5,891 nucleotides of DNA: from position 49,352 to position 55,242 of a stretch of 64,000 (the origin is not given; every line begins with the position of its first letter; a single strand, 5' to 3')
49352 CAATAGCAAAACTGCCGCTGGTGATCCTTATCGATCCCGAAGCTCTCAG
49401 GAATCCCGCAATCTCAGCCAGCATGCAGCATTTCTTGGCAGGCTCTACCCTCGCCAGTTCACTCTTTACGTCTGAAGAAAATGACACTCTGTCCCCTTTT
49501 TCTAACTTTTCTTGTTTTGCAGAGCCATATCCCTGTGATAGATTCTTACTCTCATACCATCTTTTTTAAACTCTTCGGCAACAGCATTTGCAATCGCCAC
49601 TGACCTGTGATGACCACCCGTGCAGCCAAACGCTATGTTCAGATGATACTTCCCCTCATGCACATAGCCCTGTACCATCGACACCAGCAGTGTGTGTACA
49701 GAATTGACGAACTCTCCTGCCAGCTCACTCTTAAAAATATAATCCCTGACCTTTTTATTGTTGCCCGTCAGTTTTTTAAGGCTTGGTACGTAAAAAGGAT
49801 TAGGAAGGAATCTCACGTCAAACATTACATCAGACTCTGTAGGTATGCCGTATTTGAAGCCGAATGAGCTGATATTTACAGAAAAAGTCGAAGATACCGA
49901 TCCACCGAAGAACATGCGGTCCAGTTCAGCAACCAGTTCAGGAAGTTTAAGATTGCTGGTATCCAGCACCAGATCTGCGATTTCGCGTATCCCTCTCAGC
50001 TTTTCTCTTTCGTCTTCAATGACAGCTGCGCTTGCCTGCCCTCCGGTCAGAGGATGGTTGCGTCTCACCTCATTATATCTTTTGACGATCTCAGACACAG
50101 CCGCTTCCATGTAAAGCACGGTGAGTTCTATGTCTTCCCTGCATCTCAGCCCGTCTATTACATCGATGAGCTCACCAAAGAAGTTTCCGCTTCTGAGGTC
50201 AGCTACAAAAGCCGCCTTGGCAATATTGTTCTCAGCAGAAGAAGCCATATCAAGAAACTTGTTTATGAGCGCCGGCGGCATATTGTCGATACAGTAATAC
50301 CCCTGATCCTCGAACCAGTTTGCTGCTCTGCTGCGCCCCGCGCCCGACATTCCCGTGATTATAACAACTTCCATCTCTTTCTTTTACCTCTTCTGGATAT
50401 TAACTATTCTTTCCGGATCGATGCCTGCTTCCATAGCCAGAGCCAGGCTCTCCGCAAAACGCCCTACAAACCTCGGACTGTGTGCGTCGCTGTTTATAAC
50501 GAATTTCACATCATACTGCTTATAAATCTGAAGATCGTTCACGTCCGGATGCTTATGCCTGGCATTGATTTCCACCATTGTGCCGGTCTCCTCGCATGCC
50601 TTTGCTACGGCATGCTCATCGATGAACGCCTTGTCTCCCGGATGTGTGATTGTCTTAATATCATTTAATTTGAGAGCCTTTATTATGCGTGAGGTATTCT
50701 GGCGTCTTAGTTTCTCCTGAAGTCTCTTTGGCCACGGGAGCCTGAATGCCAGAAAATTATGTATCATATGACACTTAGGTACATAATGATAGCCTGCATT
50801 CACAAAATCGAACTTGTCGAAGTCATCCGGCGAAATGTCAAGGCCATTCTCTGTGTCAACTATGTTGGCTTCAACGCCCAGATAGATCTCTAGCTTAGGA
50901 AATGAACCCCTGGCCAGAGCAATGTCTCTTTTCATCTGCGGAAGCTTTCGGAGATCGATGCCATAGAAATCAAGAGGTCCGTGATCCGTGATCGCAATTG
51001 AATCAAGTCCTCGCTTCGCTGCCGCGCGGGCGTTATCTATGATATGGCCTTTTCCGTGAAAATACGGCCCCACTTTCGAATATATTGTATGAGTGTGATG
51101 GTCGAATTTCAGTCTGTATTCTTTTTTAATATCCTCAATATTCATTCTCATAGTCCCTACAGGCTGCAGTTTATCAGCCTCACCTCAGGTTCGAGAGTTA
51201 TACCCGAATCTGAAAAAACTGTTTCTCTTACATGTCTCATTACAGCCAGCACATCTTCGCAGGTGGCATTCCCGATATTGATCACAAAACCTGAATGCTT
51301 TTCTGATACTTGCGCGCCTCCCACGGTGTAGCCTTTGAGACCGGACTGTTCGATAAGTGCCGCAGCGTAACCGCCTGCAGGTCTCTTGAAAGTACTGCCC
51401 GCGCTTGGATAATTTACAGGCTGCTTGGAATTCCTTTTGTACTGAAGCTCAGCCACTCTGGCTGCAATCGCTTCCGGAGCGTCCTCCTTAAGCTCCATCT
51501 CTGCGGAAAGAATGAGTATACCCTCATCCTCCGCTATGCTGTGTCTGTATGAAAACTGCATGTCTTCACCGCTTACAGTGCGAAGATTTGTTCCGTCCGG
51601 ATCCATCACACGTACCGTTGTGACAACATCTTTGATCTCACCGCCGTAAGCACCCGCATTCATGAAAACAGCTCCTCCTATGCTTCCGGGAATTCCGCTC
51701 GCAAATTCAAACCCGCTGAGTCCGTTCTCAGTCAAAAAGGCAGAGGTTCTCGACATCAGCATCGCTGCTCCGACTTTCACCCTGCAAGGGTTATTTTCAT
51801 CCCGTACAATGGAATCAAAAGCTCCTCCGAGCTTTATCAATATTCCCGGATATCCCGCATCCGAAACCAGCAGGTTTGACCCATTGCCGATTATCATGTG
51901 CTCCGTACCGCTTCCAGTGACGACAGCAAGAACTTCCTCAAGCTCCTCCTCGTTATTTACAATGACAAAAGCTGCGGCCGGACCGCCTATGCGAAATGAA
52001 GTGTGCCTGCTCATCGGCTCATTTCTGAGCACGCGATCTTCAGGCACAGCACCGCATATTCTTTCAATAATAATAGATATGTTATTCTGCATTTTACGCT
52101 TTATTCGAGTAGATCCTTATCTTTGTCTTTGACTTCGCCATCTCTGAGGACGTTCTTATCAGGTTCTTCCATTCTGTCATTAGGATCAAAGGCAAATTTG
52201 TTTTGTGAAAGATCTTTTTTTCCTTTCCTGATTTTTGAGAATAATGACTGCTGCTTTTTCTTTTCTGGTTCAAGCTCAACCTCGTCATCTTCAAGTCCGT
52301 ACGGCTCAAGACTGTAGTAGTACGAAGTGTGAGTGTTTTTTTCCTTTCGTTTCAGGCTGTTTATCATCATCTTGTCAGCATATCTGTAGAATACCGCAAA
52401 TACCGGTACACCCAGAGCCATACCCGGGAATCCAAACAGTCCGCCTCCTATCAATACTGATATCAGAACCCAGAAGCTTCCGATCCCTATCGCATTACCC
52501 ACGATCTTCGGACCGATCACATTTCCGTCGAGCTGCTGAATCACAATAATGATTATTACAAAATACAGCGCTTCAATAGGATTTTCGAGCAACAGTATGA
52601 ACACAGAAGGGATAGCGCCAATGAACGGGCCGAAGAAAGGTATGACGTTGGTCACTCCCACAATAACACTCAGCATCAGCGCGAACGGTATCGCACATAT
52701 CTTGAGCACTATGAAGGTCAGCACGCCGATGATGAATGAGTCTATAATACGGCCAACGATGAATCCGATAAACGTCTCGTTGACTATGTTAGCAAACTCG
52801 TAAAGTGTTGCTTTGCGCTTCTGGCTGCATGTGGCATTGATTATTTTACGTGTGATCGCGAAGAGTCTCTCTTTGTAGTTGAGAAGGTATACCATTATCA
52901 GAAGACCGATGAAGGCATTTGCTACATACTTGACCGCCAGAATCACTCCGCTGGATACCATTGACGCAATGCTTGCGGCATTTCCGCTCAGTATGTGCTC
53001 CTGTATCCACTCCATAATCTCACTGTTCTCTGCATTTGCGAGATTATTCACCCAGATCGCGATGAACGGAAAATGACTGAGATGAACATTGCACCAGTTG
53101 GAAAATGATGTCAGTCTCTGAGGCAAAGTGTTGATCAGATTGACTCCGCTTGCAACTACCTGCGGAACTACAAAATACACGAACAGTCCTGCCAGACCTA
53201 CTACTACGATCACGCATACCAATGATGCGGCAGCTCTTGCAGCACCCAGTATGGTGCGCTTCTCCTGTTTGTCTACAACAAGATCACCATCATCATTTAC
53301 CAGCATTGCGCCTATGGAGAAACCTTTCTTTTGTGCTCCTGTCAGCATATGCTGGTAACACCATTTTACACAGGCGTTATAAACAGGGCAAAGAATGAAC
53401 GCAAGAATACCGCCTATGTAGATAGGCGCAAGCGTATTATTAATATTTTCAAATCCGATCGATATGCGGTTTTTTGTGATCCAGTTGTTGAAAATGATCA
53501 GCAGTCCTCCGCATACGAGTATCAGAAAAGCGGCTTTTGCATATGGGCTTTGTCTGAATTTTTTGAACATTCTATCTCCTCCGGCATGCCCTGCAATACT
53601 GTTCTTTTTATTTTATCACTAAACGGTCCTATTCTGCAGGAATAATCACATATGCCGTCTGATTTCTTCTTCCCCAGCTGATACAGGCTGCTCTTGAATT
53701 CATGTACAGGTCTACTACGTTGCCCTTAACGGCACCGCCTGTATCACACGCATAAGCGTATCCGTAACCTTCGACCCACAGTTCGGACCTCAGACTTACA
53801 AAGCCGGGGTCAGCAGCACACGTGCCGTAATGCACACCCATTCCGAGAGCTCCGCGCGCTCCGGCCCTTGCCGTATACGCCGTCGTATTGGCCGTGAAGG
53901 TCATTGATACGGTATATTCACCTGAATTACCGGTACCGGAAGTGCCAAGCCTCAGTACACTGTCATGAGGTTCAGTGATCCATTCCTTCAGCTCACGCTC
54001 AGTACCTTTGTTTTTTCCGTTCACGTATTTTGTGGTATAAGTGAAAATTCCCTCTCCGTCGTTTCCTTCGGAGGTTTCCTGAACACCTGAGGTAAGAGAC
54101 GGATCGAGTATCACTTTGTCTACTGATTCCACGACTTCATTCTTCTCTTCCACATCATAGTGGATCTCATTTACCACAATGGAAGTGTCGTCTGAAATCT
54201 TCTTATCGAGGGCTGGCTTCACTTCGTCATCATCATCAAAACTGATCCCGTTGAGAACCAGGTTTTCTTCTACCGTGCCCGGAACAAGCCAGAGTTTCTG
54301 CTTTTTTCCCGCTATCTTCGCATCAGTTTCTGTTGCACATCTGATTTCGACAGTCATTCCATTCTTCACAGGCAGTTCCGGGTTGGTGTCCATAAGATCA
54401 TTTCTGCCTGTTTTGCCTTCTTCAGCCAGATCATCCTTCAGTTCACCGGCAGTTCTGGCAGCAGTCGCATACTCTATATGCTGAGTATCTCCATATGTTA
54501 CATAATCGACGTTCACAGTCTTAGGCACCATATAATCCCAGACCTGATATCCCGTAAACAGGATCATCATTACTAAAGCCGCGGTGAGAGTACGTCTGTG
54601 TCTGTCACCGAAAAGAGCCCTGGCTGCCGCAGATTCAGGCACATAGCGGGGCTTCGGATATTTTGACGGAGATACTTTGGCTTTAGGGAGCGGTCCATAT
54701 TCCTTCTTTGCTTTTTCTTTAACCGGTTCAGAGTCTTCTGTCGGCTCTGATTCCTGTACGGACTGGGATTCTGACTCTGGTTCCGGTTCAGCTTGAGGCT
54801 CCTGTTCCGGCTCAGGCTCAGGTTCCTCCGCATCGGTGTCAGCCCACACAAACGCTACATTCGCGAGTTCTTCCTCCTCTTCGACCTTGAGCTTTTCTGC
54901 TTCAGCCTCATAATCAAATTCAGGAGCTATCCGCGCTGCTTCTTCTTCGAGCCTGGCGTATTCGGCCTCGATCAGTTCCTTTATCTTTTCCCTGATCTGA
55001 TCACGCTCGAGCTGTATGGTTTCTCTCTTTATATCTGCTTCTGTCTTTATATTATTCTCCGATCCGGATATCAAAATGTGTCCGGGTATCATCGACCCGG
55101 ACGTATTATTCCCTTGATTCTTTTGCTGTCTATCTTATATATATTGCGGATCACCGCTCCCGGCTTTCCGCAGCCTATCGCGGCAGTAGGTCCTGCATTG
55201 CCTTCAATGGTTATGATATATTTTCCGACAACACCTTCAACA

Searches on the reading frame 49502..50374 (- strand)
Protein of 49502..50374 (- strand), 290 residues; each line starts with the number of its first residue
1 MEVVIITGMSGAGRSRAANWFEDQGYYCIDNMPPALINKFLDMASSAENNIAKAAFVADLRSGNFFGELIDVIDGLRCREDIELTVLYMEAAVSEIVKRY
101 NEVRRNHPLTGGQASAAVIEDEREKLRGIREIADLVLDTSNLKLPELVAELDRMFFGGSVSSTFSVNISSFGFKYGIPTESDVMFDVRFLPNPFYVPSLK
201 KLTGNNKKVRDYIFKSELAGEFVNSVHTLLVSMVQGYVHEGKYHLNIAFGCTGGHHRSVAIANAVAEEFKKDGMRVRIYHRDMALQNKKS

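Call 95: search_protein_families(library=pfam, proteins=[window:49502-50374:-], max_evalue=0.00001)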
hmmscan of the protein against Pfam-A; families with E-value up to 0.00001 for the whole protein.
window:49502-50374:- (290 aa): 2 families
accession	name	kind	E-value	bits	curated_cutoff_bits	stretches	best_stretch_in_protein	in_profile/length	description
PF22740.1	PapZ_C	-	2.3e-46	157.4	27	1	165-283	2-120/121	RapZ C-terminal domain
PF03668.21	RapZ-like_N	-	2.3e-43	148.1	25.4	1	1-157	1-156/158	RapZ-like N-terminal domain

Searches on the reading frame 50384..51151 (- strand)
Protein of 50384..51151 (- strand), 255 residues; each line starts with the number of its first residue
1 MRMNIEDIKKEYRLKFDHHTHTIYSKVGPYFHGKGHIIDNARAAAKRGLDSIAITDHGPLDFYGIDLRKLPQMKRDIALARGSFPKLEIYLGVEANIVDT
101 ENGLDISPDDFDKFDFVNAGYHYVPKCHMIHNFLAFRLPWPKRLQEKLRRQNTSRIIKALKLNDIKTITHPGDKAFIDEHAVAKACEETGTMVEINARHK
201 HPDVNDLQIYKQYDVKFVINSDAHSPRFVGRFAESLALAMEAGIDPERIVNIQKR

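Call 95: search_protein_families(library=pfam, proteins=[window:50384-51151:-], max_evalue=0.00001)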
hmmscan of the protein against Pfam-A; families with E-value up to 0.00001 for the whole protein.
window:50384-51151:- (255 aa): 1 family
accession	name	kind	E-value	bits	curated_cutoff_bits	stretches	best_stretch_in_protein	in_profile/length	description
PF02811.25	PHP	-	5.8e-09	36.9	26.4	1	17-135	1-98/164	PHP domain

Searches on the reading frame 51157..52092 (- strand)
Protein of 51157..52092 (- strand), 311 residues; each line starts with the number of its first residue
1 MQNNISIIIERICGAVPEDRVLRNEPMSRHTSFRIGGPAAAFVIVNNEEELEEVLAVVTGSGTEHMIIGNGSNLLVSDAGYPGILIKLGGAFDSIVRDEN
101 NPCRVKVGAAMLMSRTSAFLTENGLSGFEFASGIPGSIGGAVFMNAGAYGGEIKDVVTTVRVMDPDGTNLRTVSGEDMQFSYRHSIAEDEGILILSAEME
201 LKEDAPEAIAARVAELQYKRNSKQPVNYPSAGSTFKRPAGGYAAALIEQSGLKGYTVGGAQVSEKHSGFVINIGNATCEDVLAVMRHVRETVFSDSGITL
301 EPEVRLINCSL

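Call 95: search_protein_families(library=pfam, proteins=[window:51157-52092:-], max_evalue=0.00001)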
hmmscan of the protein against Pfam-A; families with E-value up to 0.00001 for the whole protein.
window:51157-52092:- (311 aa): 2 families
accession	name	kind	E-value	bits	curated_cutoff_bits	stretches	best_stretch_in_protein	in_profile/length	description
PF02873.21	MurB_C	-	1.1e-36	125.4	27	1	209-307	2-99/99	UDP-N-acetylenolpyruvoylglucosamine reductase, C-terminal domain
PF01565.28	FAD_binding_4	-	2.2e-22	79.7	26.4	1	40-171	2-137/139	FAD binding domain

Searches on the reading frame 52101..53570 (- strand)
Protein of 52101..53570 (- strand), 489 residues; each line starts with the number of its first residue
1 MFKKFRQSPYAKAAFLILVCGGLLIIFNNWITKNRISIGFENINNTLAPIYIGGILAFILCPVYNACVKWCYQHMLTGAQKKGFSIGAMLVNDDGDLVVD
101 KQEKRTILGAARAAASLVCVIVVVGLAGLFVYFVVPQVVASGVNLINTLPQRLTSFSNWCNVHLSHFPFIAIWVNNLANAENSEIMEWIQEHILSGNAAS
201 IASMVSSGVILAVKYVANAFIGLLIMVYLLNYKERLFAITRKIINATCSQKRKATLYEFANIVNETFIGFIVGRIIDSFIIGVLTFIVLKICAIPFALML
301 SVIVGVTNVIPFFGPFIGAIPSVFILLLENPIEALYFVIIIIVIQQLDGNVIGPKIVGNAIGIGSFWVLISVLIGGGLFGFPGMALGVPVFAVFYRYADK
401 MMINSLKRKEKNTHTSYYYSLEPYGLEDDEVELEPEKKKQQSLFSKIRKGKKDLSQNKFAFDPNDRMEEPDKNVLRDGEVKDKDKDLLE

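Call 95: search_protein_families(library=pfam, proteins=[window:52101-53570:-], max_evalue=0.00001)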
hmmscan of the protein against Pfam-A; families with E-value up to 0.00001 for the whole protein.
window:52101-53570:- (489 aa): 1 family
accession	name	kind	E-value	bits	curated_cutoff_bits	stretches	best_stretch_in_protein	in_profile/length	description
PF01594.21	AI-2E_transport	-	1.9e-51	175.7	34.3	1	111-397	48-322/327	AI-2E family transporter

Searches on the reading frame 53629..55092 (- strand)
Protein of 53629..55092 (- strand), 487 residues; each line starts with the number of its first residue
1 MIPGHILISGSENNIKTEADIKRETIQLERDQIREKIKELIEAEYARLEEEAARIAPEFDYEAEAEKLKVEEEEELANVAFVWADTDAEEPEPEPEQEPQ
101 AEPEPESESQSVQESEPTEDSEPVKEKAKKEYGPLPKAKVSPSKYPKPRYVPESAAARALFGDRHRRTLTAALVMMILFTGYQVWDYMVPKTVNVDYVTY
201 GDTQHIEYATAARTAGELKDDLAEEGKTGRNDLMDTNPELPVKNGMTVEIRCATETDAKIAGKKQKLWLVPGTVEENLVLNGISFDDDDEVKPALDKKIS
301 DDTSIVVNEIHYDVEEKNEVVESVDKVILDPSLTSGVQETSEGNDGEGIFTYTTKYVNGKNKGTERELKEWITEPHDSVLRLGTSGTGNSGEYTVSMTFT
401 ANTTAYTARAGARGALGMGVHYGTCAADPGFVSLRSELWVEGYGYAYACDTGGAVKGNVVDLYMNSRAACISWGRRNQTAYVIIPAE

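Call 11: search_protein_families(library=pfam, proteins=[window:53629-55092:-])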
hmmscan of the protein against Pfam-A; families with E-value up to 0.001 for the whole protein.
window:53629-55092:- (487 aa): 3 families
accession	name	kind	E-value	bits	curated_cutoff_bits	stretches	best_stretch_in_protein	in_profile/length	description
PF06725.17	3D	-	8.5e-14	52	23.8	1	424-483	2-69/72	3D domain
PF07501.17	G5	-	3.5e-06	27.6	23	1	315-384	4-74/75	G5 domain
PF03990.20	DUF348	-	2.2e-05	24.5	24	1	261-296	6-41/41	G5-linked-Ubiquitin-like domain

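Call 12: search_protein_families(library=ncbifam, proteins=[window:53629-55092:-])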
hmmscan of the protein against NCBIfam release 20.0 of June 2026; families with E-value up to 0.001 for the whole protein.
window:53629-55092:- (487 aa): 5 families
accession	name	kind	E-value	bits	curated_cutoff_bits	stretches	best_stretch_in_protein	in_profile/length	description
NF040677.1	wall_bind_EntC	exception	4.3e-14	52.2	770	1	423-482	361-420/422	cell wall-binding protein EntC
NF040670.1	wall_bind_EntA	exception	2.3e-13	50.3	560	1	399-477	200-284/291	cell wall-binding protein EntA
NF040675.1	wall_bind_EntD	exception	3.1e-13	49.6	590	1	423-482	249-308/310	cell wall-binding protein EntD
NF040676.1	wall_bind_EntB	exception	4.9e-13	48.4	780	1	425-477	432-484/490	cell wall-binding protein EntB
NF058633.1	StatPhSurvSpsC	equivalog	3.4e-09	36.6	280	1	422-483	129-191/223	stationary phase survival protein SpsC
